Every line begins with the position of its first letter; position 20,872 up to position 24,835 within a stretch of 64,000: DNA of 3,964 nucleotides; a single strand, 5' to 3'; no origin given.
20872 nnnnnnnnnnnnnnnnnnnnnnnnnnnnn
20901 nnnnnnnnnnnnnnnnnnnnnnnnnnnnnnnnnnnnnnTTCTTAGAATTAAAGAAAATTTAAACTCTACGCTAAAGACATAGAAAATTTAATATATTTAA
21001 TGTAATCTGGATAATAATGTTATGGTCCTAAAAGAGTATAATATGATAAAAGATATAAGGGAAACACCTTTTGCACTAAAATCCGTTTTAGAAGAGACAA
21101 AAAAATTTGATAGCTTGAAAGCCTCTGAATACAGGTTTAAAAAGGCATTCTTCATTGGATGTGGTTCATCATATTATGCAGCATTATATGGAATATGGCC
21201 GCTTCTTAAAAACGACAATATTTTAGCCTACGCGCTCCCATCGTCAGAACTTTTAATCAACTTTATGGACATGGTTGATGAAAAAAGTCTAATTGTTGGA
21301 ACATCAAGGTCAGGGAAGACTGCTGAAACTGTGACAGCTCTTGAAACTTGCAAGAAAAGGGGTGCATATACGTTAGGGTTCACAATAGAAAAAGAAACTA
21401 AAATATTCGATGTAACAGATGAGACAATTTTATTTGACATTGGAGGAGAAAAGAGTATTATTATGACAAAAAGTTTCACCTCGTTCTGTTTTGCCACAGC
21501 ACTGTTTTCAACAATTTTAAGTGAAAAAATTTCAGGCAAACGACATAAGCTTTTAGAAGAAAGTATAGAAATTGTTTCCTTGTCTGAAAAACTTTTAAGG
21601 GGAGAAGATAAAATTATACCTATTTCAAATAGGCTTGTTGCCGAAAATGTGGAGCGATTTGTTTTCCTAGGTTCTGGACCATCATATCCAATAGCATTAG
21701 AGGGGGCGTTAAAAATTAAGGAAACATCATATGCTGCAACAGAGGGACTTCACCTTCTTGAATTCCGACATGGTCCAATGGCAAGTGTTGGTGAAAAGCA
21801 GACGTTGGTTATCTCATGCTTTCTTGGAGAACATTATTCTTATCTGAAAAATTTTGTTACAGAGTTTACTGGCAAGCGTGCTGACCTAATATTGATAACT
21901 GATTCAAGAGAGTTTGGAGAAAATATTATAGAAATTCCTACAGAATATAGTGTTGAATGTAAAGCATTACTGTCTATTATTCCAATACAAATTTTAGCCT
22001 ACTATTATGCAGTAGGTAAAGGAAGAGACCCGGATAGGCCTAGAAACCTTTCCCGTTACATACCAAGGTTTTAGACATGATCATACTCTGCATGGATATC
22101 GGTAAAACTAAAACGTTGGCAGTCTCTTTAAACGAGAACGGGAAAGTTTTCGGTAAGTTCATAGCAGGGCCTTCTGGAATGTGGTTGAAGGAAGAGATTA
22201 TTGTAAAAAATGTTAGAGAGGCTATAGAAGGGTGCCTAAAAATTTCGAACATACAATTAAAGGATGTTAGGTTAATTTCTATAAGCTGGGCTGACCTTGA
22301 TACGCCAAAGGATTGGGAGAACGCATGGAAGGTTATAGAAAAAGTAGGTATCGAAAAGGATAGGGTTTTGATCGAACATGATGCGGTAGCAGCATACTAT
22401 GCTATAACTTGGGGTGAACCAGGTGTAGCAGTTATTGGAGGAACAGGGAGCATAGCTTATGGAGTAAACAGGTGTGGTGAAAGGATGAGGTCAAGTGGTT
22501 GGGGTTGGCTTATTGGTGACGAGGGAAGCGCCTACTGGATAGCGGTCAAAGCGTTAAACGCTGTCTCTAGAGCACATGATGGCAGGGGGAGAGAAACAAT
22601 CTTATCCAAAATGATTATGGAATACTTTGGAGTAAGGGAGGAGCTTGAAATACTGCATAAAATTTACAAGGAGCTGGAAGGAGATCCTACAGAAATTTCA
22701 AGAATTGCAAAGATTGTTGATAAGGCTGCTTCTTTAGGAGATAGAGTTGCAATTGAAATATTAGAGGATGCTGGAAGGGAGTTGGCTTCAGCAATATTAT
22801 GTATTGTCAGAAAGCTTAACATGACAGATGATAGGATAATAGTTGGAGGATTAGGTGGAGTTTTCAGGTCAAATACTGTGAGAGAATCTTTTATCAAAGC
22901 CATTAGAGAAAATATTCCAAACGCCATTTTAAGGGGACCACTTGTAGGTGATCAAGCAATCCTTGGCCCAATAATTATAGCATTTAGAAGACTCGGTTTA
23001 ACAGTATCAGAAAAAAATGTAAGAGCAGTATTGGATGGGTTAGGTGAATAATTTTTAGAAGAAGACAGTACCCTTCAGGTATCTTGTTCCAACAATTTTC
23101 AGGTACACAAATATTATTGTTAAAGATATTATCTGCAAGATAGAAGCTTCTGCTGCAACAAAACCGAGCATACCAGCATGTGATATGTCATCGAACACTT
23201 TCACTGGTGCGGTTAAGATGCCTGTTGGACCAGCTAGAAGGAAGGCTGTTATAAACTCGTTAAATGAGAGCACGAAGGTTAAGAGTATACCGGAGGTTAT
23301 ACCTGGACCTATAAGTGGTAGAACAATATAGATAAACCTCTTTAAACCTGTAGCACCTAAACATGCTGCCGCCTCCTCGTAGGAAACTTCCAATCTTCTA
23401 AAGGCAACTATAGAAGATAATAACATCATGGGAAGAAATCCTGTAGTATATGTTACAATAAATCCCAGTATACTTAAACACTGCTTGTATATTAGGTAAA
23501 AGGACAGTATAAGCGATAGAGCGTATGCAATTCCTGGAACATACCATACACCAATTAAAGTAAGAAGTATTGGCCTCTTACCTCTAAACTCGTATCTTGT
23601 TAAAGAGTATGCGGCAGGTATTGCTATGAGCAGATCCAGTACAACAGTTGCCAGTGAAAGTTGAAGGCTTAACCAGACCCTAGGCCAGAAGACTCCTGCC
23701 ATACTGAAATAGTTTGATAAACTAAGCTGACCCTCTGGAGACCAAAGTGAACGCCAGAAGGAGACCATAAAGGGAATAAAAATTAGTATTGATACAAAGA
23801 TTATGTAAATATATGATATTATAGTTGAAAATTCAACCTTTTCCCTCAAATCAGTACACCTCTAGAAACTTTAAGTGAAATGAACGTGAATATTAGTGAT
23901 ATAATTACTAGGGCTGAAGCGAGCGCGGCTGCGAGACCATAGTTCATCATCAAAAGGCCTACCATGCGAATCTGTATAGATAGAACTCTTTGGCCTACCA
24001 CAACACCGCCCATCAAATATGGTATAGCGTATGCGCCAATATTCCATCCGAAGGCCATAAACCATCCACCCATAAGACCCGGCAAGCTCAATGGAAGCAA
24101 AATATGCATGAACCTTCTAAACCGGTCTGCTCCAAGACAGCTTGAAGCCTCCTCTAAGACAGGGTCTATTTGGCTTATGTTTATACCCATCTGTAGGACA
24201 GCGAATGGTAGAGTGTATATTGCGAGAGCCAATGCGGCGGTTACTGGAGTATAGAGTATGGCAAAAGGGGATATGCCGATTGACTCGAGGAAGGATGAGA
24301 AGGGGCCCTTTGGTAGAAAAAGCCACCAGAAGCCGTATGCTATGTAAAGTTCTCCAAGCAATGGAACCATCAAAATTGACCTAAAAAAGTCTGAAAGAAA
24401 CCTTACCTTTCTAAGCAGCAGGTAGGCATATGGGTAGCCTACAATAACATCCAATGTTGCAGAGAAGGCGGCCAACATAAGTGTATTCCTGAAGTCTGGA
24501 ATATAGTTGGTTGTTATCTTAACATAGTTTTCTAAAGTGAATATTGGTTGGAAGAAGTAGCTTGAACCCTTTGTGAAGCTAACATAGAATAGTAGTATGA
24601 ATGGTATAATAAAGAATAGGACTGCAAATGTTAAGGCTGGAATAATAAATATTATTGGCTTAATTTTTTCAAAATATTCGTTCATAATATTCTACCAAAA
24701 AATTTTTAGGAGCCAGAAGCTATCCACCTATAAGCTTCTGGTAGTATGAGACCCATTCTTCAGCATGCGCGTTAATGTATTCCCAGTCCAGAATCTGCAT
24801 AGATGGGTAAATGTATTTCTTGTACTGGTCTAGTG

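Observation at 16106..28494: Sugar/amino-sugar salvage island with Pot-type ABC importer in a Thaumarchaeota-like genome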

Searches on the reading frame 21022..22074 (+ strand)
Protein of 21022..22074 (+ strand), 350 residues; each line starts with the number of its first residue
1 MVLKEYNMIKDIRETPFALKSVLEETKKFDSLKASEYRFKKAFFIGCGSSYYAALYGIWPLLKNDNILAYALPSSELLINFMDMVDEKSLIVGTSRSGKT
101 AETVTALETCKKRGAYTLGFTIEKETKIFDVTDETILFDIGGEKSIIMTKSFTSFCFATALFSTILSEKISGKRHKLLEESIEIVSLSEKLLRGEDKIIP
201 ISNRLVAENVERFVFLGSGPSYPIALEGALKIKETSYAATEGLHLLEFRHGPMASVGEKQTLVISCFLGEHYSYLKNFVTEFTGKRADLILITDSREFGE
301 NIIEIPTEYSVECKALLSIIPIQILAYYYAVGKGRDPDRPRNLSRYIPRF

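Call 3: search_protein_families(library=pfam, proteins=[window:21022-22074:+], max_evalue=0.01)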
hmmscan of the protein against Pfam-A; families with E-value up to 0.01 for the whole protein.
window:21022-22074:+ (350 aa): 2 families
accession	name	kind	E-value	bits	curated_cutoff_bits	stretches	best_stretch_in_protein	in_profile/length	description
PF01380.27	SIS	-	1.6e-28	99.5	25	2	40-162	6-128/131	SIS domain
PF13580.11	SIS_2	-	0.0039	17.7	27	0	85-121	101-137/138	SIS domain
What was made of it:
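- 21022..22074 (+): Stand-alone double-SIS amino-sugar-6-phosphate deaminase/isomerase (GlmD / GlmS isomerase-domain-like). Two SIS stretches (call 3).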

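Call 5: search_protein_families(library=ncbifam, proteins=[window:21022-22074:+], max_evalue=0.001)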
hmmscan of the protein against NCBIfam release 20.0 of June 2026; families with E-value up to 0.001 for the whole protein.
window:21022-22074:+ (350 aa): 10 families
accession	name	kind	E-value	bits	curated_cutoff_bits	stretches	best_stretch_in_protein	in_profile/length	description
NF001484.0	PRK00331.1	subfamily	2.7e-54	184.6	381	1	6-345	252-596/601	isomerizing glutamine--fructose-6-phosphate transaminase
TIGR01135.1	glmS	equivalog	8.7e-54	183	418.05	1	6-345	251-602/607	glutamine--fructose-6-phosphate transaminase (isomerizing)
NF041128.1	glucosaP_deam_GlmD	equivalog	5.2e-43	147.5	580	1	8-345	3-319/323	glucosamine-6-phosphate deaminase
NF046059.1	NagB_SO3506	equivalog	3.5e-17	62.7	430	1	12-296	8-286/330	glucosamine-6-phosphate deaminase NagB-II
TIGR02815.1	agaS_fam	subfamily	5.6e-15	55.2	529.2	1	44-341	47-355/372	putative sugar isomerase, AgaS family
NF008481.0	PRK11382.1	equivalog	8e-12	45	430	1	40-341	45-332/340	fructoselysine 6-phosphate deglycase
NF006425.0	PRK08674.1-5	equivalog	2.4e-06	26.7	471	1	8-119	19-126/358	bifunctional phosphoglucose/phosphomannose isomerase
NF003915.0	PRK05441.1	subfamily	9e-05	21.6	168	1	85-143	129-187/300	N-acetylmuramic acid 6-phosphate etherase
NF006426.0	PRK08674.1-6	subfamily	0.00041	19.3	295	1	84-140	87-143/354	bifunctional phosphoglucose/phosphomannose isomerase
TIGR03127.2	RuMP_HxlB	equivalog_domain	0.00043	20.2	160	1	86-139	71-124/178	6-phospho-3-hexuloisomerase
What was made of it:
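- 21022..22074 (+): GlmS C-terminal model 184 bits, GlmD 147 bits, FrlB 45 bits (call 5).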

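Call 65: search_solved_structures(query=window:21022-22074:+, max_evalue=0.0001, show_alignments=2)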
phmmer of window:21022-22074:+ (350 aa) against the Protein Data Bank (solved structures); distinct sequences matched with E-value up to 0.0001: 34.
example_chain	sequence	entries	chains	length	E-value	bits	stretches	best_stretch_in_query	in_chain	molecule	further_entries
2cb0_A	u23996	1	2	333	1.1e-36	129.7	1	10-346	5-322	GLUCOSAMINE-FRUCTOSE-6-PHOSPHATE AMINOTRANSFERASE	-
6r4h_A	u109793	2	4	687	1.1e-34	123.1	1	37-347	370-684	Glutamine--fructose-6-phosphate aminotransferase [isomerizing] 1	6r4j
2zj3_A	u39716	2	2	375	2.1e-34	122.2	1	37-347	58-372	Glucosamine--fructose-6-phosphate aminotransferase [isomerizing] 1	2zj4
2v4m_A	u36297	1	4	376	2.2e-34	122.2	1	37-347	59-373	GLUCOSAMINE--FRUCTOSE-6-PHOSPHATE AMINOTRANSFERASE [ISOMERIZING] 1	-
6r4i_A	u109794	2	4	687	7.6e-34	120.4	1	37-347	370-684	Glutamine--fructose-6-phosphate aminotransferase [isomerizing] 1 | Glutamine--fructose-6-phosphate-aminotransferase [isomerizing] 1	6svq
6r4e_A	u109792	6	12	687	1.1e-33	119.9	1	37-347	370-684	Glutamine--fructose-6-phosphate aminotransferase [isomerizing] 1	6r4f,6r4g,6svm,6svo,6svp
6zmj_A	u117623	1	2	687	1.1e-33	119.9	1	37-347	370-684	Glutamine--fructose-6-phosphate aminotransferase [isomerizing] 1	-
7ndl_A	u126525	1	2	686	1.1e-33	119.9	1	37-347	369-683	Isoform 2 of Glutamine-fructose-6-phosphate aminotransferase [isomerizing] 1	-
6zmk_A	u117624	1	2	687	4e-33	118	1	37-347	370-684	Glutamine--fructose-6-phosphate aminotransferase [isomerizing] 1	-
2dec_A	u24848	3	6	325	1.5e-32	116.1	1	11-346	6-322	325aa long hypothetical protein | Hypothetical protein PH0510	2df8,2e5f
2poc_A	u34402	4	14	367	2.9e-31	111.9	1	37-347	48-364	isomerase domain of glutamine-fructose-6-phosphate transaminase (isomerizing)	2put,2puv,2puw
1j5x_A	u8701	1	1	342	1.8e-30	109.3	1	23-345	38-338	GLUCOSAMINE-6-PHOSPHATE DEAMINASE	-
3tbf_A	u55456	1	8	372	6e-29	104.3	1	8-347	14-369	Glucosamine--fructose-6-phosphate aminotransferase [isomerizing]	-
4s1w_A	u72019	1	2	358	1.6e-27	99.6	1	6-347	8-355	Glutamine--fructose-6-phosphate aminotransferase [isomerizing]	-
1moq_A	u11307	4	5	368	1.3e-25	93.3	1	44-347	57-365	GLUCOSAMINE 6-PHOSPHATE SYNTHASE | Glutamine--fructose-6-phosphate aminotransferase [isomerizing]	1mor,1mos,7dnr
3eua_A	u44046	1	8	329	9.3e-11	44.5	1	40-298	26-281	PUTATIVE FRUCTOSE-AMINOACID-6-PHOSPHATE DEGLYCASE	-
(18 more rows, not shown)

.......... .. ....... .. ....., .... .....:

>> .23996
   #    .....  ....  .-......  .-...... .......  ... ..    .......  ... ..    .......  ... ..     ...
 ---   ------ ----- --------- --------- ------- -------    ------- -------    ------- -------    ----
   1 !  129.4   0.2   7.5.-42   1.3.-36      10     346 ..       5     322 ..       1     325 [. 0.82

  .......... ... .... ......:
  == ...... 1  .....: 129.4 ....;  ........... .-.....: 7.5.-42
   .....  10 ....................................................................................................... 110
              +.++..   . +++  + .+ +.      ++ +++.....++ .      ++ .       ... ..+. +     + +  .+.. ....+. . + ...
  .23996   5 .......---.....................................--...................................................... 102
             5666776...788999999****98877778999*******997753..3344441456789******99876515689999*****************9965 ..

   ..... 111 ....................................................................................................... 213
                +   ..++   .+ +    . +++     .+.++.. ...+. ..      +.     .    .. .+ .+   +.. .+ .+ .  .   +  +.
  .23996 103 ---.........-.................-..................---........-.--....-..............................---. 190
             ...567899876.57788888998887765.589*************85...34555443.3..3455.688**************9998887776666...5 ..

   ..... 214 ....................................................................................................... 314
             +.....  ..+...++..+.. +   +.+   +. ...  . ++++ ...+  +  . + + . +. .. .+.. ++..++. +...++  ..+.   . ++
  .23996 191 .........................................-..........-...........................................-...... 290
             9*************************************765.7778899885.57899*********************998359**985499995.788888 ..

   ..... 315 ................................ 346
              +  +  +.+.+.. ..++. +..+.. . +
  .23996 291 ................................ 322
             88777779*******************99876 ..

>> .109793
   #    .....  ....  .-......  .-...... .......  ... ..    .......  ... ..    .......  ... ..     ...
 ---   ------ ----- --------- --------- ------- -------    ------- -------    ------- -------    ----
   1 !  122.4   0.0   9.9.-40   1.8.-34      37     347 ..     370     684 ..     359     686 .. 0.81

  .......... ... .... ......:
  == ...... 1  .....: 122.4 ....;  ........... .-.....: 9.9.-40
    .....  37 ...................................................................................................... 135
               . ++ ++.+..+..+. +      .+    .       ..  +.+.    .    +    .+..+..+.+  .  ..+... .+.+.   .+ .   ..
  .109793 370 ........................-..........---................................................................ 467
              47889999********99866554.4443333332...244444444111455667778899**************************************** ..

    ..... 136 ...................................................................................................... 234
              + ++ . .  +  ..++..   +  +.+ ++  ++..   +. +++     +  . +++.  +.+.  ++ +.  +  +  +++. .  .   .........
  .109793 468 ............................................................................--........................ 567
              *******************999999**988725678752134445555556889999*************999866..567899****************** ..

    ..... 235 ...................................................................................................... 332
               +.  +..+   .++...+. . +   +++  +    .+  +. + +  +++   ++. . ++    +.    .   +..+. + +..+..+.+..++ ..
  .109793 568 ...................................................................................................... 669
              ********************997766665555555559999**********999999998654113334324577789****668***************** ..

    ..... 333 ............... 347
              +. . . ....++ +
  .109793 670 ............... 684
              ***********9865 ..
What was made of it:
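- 21022..22074 (+): The best PDB hit is 2cb0, the P. furiosus protein, at 1e-36 (call 65).
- On GlmD glucosamine-6-phosphate deaminase (NF041128): The best PDB hit is 2cb0 (call 65).
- Closest known: Thermococcales chitin/GlcN pathway end steps. Same: A stand-alone double-SIS enzyme whose best solved relatives are P. furiosus 2cb0 and P. horikoshii PH0510 (call 65), combined with a sugar kinase and ABC uptake.
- The double-SIS protein is closest to P. furiosus 2cb0, PH0510, T. maritima 1j5x ('glucosamine-6-phosphate deaminase') and GFAT isomerase domains (call 65). The PDB FrlB-like entry 3eua hits at 9e-11, against 1e-36 for 2cb0 (call 65).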

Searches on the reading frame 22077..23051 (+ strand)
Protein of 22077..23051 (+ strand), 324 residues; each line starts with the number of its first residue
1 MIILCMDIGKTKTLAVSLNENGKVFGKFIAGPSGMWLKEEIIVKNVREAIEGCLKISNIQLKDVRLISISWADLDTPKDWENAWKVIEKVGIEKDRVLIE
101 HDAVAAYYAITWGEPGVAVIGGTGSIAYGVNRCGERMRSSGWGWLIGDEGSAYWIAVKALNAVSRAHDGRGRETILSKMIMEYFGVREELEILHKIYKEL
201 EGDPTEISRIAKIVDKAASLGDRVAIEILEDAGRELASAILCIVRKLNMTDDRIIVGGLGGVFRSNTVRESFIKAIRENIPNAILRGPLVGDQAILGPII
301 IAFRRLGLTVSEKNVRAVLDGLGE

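Call 3: search_protein_families(library=pfam, proteins=[window:22077-23051:+], max_evalue=0.01)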
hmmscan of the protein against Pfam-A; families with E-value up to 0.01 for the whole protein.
window:22077-23051:+ (324 aa): 1 family
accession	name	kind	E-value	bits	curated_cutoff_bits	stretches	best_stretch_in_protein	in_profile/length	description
PF01869.26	BcrAD_BadFG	-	2.4e-40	139.2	31.5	1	7-283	4-251/271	BadF/BadG/BcrA/BcrD ATPase family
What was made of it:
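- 22077..23051 (+): BadF-type ATP-dependent sugar kinase 2, probably co-transcribed with the double-SIS gene (2-nt gap, inferred). PF01869, E = 2e-40 (call 3).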

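Call 5: search_protein_families(library=ncbifam, proteins=[window:22077-23051:+], max_evalue=0.001)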
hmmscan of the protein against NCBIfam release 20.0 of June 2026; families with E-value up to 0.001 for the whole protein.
window:22077-23051:+ (324 aa): 1 family
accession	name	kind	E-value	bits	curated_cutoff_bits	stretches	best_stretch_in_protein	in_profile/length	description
NF046058.1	NagK_SO3507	equivalog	3.1e-22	79.4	370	1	3-261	11-261/295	N-acetylglucosamine kinase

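Call 62: search_solved_structures(query=window:22077-23051:+, max_evalue=0.001)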
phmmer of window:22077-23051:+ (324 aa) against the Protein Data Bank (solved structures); distinct sequences matched with E-value up to 0.001: 5.
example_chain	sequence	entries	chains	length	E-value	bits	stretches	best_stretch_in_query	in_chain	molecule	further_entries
2e2n_A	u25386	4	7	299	1.2e-38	136.1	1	1-310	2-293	HEXOKINASE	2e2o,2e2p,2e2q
8zo3_A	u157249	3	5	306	7.1e-33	117.1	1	5-302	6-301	N-acetylmuramic acid/N-acetylglucosamine kinase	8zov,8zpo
2ch6_A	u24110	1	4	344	3.5e-14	55.7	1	9-249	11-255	N-ACETYL-D-GLUCOSAMINE KINASE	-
2ch5_A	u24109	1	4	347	3.6e-14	55.7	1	9-249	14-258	NAGK PROTEIN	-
1zc6_A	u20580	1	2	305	7.3e-12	48.1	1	103-264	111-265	probable N-acetylglucosamine kinase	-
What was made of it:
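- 22077..23051 (+): PDB hits are 2e2n at 1e-38 and 8zo3 at 7e-33 (call 62).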

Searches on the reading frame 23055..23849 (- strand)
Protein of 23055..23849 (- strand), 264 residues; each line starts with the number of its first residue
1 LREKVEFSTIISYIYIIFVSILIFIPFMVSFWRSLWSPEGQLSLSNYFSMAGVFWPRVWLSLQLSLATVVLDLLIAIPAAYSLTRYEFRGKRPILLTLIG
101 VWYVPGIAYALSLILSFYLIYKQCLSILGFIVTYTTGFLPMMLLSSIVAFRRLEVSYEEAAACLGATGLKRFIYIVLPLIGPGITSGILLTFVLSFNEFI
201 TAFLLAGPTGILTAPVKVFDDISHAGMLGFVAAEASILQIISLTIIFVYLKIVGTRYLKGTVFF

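Call 3: search_protein_families(library=pfam, proteins=[window:23055-23849:-], max_evalue=0.01)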
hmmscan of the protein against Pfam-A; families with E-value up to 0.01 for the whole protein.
window:23055-23849:- (264 aa): 1 family
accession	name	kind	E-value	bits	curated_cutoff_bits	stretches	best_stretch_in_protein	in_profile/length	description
PF00528.27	BPD_transp_1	-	2.1e-09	37.8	26.4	1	74-248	3-176/184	Binding-protein-dependent transport system inner membrane component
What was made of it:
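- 23055..23849 (-): ABC permease, PotC-like. BPD_transp_1 (call 3).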

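Call 66: search_protein_families(library=ncbifam, proteins=[window:23055-23849:-], max_evalue=0.00001)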
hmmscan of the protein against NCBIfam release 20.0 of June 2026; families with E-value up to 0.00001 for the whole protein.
window:23055-23849:- (264 aa): 19 families
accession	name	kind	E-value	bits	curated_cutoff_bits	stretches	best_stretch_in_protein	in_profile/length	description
NF007047.0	PRK09500.1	equivalog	4.5e-18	65.8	326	1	10-250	13-249/257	spermidine/putrescine ABC transporter permease PotC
TIGR01581.1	Mo_ABC_porter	hypoth_equivalog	3e-15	56.3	210.3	1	58-244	23-221/225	ABC transporter permease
TIGR00969.1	3a0106s02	subfamily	4.1e-15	56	240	1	8-248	16-265/272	sulfate ABC transporter permease subunit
TIGR02141.1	modB_ABC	equivalog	1.1e-14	54.6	182.6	1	59-248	1-201/208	molybdate ABC transporter permease subunit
NF007889.0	PRK10592.1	equivalog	1.1e-12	48.1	476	1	54-243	61-255/281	putrescine ABC transporter permease PotI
NF011624.0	PRK15050.1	equivalog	1.1e-12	47.8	247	1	125-253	159-286/297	2-aminoethylphosphonate ABC transporter permease subunit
NF006939.0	PRK09421.1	equivalog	2.2e-12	46.9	262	1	54-226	8-194/230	molybdate ABC transporter permease subunit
NF007044.0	PRK09497.1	equivalog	5e-12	45.9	348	1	6-252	6-274/285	spermidine/putrescine ABC transporter permease PotB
TIGR03226.1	PhnU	equivalog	1e-11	44.9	283.45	1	126-251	178-302/311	2-aminoethylphosphonate ABC transporter permease subunit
TIGR03262.1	PhnU2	equivalog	6.8e-11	41.5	593.25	1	12-213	7-219/546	putative 2-aminoethylphosphonate ABC transporter permease subunit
NF040839.1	tungstate_WtpB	equivalog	8.3e-10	38.7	340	1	16-254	10-248/251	tungstate ABC transporter permease WtpB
NF007963.0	PRK10683.1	equivalog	1.7e-09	37.5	489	1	132-237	189-293/317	putrescine ABC transporter permease PotH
TIGR02140.1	permease_CysW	equivalog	3.1e-09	36.7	329.1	1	11-247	5-250/261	sulfate ABC transporter permease subunit CysW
NF008231.0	PRK10998.1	equivalog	3.3e-09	36.7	261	1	58-250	85-281/296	maltose ABC transporter permease MalG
TIGR02139.1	permease_CysT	equivalog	3.6e-09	36.6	246.1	1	14-248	11-254/265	sulfate ABC transporter permease subunit CysT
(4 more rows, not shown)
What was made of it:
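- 23055..23849 (-): The best NCBIfam hit is PotC (call 66).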

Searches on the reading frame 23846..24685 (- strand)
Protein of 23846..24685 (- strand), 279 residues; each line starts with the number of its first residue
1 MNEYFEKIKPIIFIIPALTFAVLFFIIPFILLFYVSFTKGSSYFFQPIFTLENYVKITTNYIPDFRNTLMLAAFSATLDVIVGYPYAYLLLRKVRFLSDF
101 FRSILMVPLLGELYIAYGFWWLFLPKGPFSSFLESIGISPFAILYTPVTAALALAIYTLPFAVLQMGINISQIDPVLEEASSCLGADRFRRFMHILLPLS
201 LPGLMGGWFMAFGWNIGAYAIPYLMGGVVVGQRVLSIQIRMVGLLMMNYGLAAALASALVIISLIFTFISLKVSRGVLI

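Call 3: search_protein_families(library=pfam, proteins=[window:23846-24685:-], max_evalue=0.01)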
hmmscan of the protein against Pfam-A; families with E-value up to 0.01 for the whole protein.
window:23846-24685:- (279 aa): 1 family
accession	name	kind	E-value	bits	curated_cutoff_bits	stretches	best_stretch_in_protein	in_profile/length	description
PF00528.27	BPD_transp_1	-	2.6e-10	40.8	26.4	1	98-270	20-175/184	Binding-protein-dependent transport system inner membrane component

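Call 66: search_protein_families(library=ncbifam, proteins=[window:23846-24685:-], max_evalue=0.00001)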
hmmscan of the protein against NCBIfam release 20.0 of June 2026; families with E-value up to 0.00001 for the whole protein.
window:23846-24685:- (279 aa): 17 families
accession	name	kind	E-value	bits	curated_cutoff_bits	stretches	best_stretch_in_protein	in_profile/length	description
NF007044.0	PRK09497.1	equivalog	3.2e-29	102.3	348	1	13-275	11-276/285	spermidine/putrescine ABC transporter permease PotB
TIGR02141.1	modB_ABC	equivalog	8.1e-20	71.4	182.6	1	68-270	3-202/208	molybdate ABC transporter permease subunit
TIGR02139.1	permease_CysT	equivalog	5.9e-18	65.4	246.1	1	17-268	12-253/265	sulfate ABC transporter permease subunit CysT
TIGR03262.1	PhnU2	equivalog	8.2e-18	64.3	593.25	1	17-269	10-252/546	putative 2-aminoethylphosphonate ABC transporter permease subunit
TIGR00969.1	3a0106s02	subfamily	1.2e-16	61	240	1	15-269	21-265/272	sulfate ABC transporter permease subunit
NF006939.0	PRK09421.1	equivalog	6.9e-16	58.3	262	1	68-275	15-218/230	molybdate ABC transporter permease subunit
TIGR01581.1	Mo_ABC_porter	hypoth_equivalog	1.3e-13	51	210.3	1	68-265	26-219/225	ABC transporter permease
NF008208.0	PRK10971.1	equivalog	3.4e-13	49.7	415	1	50-269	43-262/277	sulfate/thiosulfate ABC transporter permease CysT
NF007047.0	PRK09500.1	equivalog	7e-13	48.8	326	1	21-275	14-253/257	spermidine/putrescine ABC transporter permease PotC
NF007963.0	PRK10683.1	equivalog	3.1e-12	46.5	489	1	15-237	35-276/317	putrescine ABC transporter permease PotH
TIGR02140.1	permease_CysW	equivalog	4.7e-10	39.4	329.1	1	12-265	4-247/261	sulfate ABC transporter permease subunit CysW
NF040839.1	tungstate_WtpB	equivalog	1.2e-09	38.2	340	1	18-271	10-244/251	tungstate ABC transporter permease WtpB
NF043074.1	MMSYN1_0196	equivalog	3.2e-09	36.5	350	1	5-274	7-263/277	spermidine/putrescine ABC transporter permease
NF011624.0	PRK15050.1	equivalog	2.2e-08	33.6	247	1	7-265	21-277/297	2-aminoethylphosphonate ABC transporter permease subunit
TIGR03226.1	PhnU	equivalog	3e-07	30.2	283.45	1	14-271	47-299/311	2-aminoethylphosphonate ABC transporter permease subunit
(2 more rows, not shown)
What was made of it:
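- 23846..24685 (-): ABC permease, PotB-like. The best NCBIfam hit is PotB at 102 bits (call 66).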
